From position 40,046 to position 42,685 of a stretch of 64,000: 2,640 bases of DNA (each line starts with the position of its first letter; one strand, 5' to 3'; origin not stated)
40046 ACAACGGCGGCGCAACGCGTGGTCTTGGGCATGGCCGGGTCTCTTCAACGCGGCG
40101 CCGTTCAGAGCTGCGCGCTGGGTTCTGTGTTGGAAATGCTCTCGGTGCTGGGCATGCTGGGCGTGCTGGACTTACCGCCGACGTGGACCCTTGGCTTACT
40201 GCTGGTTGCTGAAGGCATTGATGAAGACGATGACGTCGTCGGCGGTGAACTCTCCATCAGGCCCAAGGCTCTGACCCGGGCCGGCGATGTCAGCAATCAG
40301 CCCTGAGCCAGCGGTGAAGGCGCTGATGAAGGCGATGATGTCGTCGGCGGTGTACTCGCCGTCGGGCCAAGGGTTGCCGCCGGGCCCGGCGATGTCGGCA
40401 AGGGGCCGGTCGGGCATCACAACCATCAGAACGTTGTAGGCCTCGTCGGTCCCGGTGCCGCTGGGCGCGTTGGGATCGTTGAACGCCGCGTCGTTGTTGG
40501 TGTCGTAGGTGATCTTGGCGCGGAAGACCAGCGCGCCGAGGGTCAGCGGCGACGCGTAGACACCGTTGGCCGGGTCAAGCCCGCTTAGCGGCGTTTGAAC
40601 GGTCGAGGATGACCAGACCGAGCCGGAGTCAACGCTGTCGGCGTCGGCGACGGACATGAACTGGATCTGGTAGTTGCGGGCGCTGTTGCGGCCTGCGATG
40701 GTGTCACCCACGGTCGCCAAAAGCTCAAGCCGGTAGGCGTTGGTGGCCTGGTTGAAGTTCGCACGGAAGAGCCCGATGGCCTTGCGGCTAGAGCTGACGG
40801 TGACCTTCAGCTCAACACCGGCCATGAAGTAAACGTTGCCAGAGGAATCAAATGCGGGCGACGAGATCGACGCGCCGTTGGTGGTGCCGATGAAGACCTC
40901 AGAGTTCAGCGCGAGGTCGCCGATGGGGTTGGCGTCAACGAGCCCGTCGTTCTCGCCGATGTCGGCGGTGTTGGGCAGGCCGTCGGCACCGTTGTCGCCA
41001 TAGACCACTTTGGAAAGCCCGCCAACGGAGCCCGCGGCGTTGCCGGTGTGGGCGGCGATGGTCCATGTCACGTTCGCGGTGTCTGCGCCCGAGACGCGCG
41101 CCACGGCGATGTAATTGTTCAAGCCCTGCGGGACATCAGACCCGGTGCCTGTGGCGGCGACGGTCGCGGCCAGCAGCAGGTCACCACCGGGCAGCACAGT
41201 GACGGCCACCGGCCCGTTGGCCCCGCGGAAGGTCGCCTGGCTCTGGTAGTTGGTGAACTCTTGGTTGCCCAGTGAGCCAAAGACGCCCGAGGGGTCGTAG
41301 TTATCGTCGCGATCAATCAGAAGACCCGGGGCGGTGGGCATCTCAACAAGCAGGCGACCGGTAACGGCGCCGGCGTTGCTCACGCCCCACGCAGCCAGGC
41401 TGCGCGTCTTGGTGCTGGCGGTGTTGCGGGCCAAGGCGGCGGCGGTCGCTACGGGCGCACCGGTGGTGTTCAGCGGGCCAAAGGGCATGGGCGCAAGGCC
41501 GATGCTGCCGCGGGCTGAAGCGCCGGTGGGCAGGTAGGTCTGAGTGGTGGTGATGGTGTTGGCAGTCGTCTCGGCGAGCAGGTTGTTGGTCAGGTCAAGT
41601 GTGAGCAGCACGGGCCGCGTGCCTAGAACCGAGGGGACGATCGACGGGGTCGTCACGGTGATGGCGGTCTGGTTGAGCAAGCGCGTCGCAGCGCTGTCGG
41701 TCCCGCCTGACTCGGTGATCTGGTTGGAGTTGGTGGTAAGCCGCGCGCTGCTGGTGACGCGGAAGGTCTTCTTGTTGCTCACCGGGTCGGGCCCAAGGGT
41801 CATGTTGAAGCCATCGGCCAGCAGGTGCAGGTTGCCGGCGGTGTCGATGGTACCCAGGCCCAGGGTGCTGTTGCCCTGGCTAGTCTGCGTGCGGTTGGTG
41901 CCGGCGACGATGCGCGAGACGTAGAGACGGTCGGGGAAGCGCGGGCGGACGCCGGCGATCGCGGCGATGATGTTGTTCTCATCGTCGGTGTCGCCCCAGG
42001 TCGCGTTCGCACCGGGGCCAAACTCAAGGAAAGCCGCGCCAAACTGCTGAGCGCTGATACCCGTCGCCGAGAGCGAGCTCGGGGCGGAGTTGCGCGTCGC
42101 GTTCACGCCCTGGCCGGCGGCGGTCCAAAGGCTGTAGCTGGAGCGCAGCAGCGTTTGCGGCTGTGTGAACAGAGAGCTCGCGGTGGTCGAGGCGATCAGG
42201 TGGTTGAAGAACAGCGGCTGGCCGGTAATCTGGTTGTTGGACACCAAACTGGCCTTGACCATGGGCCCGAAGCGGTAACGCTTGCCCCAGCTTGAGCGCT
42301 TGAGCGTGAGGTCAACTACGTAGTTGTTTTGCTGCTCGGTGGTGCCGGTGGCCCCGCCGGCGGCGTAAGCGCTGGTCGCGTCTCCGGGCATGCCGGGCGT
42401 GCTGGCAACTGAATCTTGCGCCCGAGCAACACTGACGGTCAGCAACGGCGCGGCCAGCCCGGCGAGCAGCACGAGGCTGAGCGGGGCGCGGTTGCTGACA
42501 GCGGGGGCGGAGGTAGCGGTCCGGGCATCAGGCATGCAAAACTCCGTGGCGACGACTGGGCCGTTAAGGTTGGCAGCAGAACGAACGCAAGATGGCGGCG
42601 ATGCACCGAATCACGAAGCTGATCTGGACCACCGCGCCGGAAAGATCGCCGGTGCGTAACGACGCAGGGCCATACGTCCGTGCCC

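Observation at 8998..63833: Seven secreted proteins share one C-terminal twin-repeat Cys...Gly-Cys module (dockerin / EF-hand-like anchoring system)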

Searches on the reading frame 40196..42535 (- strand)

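Call 4: search_protein_families(library=ncbifam, proteins=[window:40196-42535:-], max_evalue=0.01)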
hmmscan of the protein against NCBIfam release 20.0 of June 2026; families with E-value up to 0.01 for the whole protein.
window:40196-42535:- (779 aa): 1 family
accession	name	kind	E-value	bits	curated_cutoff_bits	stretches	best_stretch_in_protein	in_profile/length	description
NF041540.1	dockerin_GC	domain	2.2e-15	56.8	29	1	713-776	3-64/67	GC-type dockerin domain-anchored protein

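Call 5: search_protein_families(library=pfam, proteins=[window:40196-42535:-], max_evalue=0.1)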
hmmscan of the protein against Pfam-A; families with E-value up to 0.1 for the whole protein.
window:40196-42535:- (779 aa): 0 families
